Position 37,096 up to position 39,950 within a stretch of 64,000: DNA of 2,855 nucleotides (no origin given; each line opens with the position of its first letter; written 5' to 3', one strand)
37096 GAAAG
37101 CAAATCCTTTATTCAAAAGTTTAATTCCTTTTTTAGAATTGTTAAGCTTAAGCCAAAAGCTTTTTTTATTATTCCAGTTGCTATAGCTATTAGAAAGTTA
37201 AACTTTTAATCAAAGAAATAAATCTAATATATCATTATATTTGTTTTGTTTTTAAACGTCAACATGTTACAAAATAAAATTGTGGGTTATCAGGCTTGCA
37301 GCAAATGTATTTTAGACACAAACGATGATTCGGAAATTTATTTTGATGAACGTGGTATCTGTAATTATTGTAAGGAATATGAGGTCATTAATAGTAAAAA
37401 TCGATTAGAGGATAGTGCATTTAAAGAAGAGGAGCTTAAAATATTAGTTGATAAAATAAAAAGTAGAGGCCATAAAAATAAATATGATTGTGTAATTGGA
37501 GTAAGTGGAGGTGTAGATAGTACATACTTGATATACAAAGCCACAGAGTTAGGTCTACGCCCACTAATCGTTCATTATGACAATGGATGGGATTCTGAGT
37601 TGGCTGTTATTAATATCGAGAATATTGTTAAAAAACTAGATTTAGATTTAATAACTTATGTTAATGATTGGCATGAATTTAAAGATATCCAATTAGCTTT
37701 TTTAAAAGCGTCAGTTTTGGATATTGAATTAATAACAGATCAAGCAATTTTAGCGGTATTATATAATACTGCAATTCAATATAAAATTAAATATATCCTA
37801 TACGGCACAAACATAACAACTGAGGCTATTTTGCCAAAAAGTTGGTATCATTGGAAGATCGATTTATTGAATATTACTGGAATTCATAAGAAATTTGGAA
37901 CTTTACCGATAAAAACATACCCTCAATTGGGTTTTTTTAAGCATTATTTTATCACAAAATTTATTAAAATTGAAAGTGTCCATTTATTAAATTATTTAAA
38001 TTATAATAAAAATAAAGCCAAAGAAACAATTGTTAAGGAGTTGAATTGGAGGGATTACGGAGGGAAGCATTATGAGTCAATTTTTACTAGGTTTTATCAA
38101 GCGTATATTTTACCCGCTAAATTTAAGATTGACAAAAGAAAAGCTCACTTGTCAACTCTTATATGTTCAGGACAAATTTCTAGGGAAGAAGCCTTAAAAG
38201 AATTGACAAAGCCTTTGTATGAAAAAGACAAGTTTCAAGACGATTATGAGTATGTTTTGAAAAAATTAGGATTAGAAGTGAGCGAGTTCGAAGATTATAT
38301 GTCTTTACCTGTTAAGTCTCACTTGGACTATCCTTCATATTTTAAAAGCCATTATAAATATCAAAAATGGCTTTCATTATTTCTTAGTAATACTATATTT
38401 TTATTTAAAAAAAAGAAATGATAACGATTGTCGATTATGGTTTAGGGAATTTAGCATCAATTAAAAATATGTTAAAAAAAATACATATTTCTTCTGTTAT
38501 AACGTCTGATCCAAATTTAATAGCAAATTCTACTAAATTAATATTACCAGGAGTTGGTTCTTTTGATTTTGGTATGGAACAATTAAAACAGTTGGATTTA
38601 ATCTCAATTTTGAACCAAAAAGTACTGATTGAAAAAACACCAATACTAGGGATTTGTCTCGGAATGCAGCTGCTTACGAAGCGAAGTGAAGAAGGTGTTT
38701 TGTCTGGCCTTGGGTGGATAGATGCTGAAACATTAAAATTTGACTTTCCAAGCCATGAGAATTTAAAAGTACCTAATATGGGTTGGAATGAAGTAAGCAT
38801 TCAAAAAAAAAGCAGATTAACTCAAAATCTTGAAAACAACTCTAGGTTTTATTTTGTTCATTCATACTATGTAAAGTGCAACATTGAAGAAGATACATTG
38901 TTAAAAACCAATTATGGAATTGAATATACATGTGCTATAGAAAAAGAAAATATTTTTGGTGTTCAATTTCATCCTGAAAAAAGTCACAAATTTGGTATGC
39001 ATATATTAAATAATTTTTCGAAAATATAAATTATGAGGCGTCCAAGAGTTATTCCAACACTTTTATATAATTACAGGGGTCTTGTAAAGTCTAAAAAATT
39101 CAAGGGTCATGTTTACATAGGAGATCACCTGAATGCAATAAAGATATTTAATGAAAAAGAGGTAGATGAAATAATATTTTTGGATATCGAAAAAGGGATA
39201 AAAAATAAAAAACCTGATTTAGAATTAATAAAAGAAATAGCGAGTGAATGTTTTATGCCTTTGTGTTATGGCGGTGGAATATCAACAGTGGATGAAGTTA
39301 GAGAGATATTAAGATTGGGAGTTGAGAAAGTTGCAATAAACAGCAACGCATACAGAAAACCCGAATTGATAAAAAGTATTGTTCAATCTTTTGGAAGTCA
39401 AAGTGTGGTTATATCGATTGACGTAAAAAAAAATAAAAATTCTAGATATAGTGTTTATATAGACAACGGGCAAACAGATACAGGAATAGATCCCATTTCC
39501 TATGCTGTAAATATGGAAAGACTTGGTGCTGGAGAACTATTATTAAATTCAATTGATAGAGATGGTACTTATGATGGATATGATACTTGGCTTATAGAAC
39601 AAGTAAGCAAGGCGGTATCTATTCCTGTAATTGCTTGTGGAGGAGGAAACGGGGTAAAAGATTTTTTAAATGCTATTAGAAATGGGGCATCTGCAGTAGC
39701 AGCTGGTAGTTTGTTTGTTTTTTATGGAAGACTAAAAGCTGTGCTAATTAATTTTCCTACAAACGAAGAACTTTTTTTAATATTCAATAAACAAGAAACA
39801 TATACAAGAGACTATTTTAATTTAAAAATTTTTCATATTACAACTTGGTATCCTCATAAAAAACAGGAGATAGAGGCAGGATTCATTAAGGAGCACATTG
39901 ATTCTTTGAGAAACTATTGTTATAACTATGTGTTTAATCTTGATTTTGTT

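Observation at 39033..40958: HisF2 (WbuZ-like) fused in frame to a GT4 glycosyltransferase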

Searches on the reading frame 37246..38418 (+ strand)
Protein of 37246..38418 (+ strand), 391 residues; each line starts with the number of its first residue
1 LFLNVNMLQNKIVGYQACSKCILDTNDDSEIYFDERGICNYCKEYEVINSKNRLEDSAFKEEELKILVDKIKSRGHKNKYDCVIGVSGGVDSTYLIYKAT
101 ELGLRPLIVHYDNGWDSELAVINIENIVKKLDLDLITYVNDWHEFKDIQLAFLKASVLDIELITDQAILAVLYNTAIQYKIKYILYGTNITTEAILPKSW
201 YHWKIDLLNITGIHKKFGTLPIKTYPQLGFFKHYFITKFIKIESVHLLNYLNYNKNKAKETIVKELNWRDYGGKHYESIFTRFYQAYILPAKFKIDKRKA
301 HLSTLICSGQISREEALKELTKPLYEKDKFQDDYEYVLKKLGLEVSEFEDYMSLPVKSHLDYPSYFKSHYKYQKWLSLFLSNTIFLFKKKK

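Call 3: search_protein_families(library=pfam, proteins=[window:37246-38418:+])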
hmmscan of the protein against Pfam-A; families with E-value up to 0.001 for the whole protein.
window:37246-38418:+ (391 aa): 0 families

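Call 4: search_protein_families(library=ncbifam, proteins=[window:37246-38418:+])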
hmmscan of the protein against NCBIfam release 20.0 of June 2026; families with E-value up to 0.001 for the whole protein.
window:37246-38418:+ (391 aa): 1 family
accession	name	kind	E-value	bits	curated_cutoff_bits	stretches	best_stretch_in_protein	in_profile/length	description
TIGR03573.1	WbuX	subfamily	4.8e-86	289.3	203.2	1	16-352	2-343/344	N-acetyl sugar amidotransferase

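Call 65: search_protein_families(library=pfam, proteins=[window:37246-38418:+], max_evalue=1)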
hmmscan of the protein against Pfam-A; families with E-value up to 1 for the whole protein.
window:37246-38418:+ (391 aa): 3 families
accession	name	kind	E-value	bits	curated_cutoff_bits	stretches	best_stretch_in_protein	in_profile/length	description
PF01171.26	ATP_bind_3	-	0.013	15.7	27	1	82-138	2-64/182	PP-loop family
PF06508.19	QueC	-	0.063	13.2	22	1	82-136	2-56/210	Queuosine biosynthesis protein QueC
PF15517.12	TBPIP_N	-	0.23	12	27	1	201-218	21-38/100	TBP-interacting protein N-terminus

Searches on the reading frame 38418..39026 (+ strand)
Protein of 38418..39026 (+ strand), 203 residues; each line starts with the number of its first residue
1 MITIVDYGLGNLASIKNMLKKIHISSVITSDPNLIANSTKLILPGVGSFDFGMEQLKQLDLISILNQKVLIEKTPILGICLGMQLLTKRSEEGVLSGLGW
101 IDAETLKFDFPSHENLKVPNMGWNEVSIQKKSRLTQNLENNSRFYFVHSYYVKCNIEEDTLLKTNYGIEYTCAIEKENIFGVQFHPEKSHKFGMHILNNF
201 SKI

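Call 3: search_protein_families(library=pfam, proteins=[window:38418-39026:+])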
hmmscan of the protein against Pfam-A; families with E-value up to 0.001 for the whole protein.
window:38418-39026:+ (203 aa): 4 families
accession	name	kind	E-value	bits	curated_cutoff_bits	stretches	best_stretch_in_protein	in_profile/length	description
PF00117.34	GATase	-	7.4e-24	84.9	22.8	1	4-200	2-186/190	Glutamine amidotransferase class-I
PF07722.19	Peptidase_C26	-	2.8e-07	31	20.5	1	64-187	96-219/219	Peptidase C26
PF01174.25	SNO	-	7.9e-06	26.3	27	1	14-190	10-173/188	SNO glutamine amidotransferase family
PF07685.20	GATase_3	-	0.00094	19.3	27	0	34-105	37-115/196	CobB/CobQ-like glutamine amidotransferase domain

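Call 4: search_protein_families(library=ncbifam, proteins=[window:38418-39026:+])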
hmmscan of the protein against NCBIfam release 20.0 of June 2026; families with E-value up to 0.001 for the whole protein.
window:38418-39026:+ (203 aa): 18 families
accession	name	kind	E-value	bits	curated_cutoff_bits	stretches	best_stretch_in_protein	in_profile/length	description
TIGR01855.1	IMP_synth_hisH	equivalog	6.9e-72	241.4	105.4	1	2-202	1-197/198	imidazole glycerol phosphate synthase subunit HisH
NF010608.0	PRK14004.1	equivalog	2.8e-45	154.6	216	1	1-203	1-209/210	imidazole glycerol phosphate synthase subunit HisH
TIGR00888.1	guaA_Nterm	equivalog_domain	1.3e-14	54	172.15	2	121-202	99-182/188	glutamine-hydrolyzing GMP synthase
NF001975.0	PRK00758.1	equivalog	4.3e-12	46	198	2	119-203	95-181/185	GMP synthase subunit A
NF000848.1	PRK00074.1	equivalog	9.3e-11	41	400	1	65-201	62-184/512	glutamine-hydrolyzing GMP synthase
TIGR00566.1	trpG_papA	subfamily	3.8e-07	30.1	121.05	1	33-201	41-190/192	glutamine amidotransferase of anthranilate synthase or aminodeoxychorismate synthase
NF005072.0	PRK06490.1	equivalog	5e-06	25.6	339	0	68-89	87-108/251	glutamine amidotransferase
TIGR01368.1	CPSaseIIsmall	equivalog_domain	5.9e-06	25.5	307.35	1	68-189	240-342/361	glutamine-hydrolyzing carbamoyl-phosphate synthase small subunit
NF010081.0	PRK13566.1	equivalog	1.2e-05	23.8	645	1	67-199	594-715/729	anthranilate synthase component I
TIGR03800.1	PLP_synth_Pdx2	equivalog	1.4e-05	25.1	105.55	0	15-93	14-90/184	pyridoxal 5'-phosphate synthase glutaminase subunit PdxT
NF009475.0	PRK12838.1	equivalog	2.2e-05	23.6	221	1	68-188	235-335/359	carbamoyl phosphate synthase small subunit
TIGR01823.1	PabB-fungal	equivalog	2.4e-05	22.8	442.55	1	61-202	74-202/742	aminodeoxychorismate synthase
NF005367.0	PRK06895.1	equivalog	3.3e-05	23.9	265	0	125-201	106-186/190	anthranilate synthase component II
NF006562.0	PRK09065.1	equivalog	4.2e-05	23.2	205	0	70-88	87-105/242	glutamine amidotransferase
NF001989.1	PRK00784.1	equivalog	7e-05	21.7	273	1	11-106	260-360/480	cobyric acid synthase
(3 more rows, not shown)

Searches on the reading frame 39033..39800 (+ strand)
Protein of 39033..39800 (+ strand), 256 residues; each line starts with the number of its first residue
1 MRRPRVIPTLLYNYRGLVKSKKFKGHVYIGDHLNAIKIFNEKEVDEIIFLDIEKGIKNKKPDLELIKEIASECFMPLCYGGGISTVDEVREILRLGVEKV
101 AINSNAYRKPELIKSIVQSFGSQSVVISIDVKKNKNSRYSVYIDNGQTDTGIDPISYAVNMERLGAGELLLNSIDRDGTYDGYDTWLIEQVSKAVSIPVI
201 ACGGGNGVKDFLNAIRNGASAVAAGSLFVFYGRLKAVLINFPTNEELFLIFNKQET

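Call 54: search_solved_structures(query=window:39033-39800:+, max_evalue=1e-30, show_alignments=2)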
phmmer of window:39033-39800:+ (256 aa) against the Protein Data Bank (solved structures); distinct sequences matched with E-value up to 1e-30: 37.
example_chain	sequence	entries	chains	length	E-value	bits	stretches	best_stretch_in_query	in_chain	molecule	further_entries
4j9j_A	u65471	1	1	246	1.2e-50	175.7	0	94-221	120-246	Imidazole glycerol phosphate synthase subunit HisF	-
3og3_A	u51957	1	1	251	3.5e-49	170.8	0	94-220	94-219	Imidazole glycerol phosphate synthase subunit hisF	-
3tdn_A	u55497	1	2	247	4.2e-49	170.6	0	95-223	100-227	FLR SYMMETRIC ALPHA-BETA TIM BARREL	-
1h5y_A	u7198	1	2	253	3e-47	164.5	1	5-230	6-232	HISF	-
1ka9_F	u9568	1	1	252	3.2e-47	164.4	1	5-230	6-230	imidazole glycerol phosphate synthase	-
4evz_A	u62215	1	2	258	8.9e-47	162.9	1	4-230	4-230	HisF-LUCA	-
1thf_D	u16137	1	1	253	2.2e-45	158.4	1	5-230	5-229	HISF PROTEIN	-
1gpw_A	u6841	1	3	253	2.3e-45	158.3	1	5-230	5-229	HISF PROTEIN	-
5tql_A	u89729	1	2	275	2.5e-45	158.2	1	5-230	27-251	Imidazole glycerol phosphate synthase subunit HisF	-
2wjz_A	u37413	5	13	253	3e-45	157.9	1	5-230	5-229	IMIDAZOLE GLYCEROL PHOSPHATE SYNTHASE HISF | IMIDAZOLE GLYCEROL PHOSPHATE SYNTHASE SUBUNIT HISF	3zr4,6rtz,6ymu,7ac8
2a0n_A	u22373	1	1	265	3.5e-45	157.7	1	5-230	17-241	Imidazole glycerol phosphate synthase subunit hisF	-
7qc3_A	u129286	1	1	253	3.6e-45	157.7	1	13-230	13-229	Imidazole glycerol phosphate synthase subunit HisF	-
1vh7_A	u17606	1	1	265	3.9e-45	157.5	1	9-230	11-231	Imidazole glycerol phosphate synthase subunit hisF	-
8s8s_A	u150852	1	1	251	4.6e-45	157.3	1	14-230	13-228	Imidazole glycerol phosphate synthase subunit HisF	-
6ru0_A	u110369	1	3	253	7.7e-45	156.6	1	5-230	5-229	Imidazole glycerol phosphate synthase subunit HisF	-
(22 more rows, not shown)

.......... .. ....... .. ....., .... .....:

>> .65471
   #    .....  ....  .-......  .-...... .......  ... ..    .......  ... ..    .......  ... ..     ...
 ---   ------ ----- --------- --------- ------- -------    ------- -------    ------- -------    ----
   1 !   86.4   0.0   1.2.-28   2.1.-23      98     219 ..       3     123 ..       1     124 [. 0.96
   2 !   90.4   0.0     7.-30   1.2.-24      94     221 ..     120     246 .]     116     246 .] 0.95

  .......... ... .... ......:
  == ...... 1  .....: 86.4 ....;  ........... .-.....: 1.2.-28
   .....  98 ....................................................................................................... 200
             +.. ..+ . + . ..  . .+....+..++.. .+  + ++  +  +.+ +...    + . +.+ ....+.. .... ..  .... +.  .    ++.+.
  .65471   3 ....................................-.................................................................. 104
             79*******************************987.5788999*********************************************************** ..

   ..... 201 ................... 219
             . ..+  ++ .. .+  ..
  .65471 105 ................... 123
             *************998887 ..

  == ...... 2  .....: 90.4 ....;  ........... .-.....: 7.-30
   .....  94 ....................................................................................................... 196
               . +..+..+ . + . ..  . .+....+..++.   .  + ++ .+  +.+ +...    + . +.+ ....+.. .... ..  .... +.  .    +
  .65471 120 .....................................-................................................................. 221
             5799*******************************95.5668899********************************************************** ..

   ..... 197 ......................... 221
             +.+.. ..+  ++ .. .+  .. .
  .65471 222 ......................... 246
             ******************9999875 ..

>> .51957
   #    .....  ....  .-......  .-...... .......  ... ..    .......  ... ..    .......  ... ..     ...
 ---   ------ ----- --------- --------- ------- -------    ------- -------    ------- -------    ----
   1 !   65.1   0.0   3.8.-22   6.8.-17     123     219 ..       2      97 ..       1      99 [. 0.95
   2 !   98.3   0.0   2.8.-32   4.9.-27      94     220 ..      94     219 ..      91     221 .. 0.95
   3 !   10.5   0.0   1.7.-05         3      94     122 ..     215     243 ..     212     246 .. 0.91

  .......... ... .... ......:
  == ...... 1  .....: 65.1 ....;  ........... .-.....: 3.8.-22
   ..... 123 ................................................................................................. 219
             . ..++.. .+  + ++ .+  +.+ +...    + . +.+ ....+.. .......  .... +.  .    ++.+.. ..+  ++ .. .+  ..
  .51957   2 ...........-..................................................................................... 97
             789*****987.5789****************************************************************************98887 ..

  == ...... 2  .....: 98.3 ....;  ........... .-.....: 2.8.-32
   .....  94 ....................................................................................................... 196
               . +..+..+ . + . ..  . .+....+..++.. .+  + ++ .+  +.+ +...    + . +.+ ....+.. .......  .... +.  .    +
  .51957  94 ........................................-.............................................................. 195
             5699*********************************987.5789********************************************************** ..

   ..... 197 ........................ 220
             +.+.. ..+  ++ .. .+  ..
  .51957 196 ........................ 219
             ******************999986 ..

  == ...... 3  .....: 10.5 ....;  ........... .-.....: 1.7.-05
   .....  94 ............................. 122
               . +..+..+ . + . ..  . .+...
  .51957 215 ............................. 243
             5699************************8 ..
